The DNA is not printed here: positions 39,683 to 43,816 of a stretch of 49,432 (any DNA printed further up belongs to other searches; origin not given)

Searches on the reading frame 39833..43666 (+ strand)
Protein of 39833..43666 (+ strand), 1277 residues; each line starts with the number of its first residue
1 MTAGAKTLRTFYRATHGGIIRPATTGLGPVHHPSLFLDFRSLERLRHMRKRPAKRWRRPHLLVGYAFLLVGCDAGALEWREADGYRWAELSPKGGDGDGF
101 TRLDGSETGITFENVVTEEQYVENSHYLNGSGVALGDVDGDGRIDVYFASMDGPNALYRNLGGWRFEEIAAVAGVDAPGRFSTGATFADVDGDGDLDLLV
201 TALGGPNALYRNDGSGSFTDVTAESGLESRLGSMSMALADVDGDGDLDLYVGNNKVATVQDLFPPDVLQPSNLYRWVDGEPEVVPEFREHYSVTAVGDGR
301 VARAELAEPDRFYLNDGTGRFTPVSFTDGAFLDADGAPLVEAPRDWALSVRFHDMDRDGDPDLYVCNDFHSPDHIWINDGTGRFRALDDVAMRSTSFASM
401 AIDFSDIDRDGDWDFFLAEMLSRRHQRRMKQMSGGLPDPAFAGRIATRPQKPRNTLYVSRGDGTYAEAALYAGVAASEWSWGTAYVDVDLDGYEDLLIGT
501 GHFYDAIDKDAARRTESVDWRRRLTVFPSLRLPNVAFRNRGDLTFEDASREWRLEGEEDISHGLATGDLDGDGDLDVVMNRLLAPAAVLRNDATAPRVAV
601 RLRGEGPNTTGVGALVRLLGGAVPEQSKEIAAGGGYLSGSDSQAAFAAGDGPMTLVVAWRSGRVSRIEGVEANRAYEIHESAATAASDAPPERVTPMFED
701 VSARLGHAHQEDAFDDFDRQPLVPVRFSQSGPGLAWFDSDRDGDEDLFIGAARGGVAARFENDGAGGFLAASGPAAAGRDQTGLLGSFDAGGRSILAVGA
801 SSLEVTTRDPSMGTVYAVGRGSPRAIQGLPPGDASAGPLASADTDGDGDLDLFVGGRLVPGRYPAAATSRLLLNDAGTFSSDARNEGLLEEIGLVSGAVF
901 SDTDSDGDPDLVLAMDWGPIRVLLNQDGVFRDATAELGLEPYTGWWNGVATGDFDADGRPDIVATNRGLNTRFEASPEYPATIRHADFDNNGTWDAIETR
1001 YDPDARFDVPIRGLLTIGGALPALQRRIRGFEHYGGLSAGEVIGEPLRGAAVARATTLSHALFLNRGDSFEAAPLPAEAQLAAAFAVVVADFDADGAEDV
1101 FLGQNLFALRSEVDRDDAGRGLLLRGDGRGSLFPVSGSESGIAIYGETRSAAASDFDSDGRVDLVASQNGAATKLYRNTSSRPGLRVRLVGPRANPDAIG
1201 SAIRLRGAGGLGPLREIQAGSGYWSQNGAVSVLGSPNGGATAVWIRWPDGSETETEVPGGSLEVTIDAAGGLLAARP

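Call 9: search_protein_families(library=pfam, proteins=[window:39833-43666:+], max_evalue=0.0001)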
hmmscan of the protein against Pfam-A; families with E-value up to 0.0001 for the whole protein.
window:39833-43666:+ (1277 aa): 3 families
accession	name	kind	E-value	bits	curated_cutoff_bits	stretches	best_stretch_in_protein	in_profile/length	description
PF13517.12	FG-GAP_3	-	6.7e-75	248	26.9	5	189-251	1-61/61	FG-GAP-like repeat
PF01839.29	FG-GAP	-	2.3e-18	66.1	22.1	0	946-966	2-22/37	FG-GAP repeat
PF07593.17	UnbV_ASPIC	-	7.4e-17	61.4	23.4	2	611-676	1-67/68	ASPIC and UnbV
